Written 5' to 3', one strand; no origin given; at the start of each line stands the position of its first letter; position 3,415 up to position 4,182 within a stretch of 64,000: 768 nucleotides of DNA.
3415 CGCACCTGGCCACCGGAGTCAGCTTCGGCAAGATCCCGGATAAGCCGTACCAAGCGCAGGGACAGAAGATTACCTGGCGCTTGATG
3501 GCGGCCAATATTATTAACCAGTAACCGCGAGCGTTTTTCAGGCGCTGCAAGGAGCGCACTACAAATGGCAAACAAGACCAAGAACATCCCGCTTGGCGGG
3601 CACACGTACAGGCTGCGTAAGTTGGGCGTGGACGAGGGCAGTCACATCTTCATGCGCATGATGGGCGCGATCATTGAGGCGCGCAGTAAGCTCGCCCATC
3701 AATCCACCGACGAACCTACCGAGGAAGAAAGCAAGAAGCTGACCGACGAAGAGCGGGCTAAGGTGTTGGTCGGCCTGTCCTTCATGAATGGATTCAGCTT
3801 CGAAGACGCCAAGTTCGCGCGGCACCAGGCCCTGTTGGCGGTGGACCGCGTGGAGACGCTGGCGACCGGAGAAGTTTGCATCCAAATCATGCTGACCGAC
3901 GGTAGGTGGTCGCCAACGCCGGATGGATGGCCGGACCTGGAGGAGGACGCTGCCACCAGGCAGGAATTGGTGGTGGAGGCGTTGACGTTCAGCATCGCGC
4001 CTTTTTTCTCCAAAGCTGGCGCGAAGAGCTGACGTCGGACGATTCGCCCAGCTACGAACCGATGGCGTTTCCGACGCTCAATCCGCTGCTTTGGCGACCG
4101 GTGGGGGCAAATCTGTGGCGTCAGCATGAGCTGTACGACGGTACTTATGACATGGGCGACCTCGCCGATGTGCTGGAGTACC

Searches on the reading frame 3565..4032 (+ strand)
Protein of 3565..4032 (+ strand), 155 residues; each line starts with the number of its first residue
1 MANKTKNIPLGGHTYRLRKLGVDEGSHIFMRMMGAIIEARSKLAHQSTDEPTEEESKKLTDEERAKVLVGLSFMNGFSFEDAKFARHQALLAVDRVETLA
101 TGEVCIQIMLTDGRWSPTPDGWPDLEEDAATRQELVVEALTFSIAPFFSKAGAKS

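Call 87: find_related_loci(query=window:3565-4032:+, collection=viral_contigs, flank=1500)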
Query window:3565-4032:+ (155 aa) in viral_contigs; peptide patterns used: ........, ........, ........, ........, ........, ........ (x = any residue, [..] = any of these).
5 stretches matched a pattern, but none encodes a relative of the query by tblastn (E <= 1e-3).
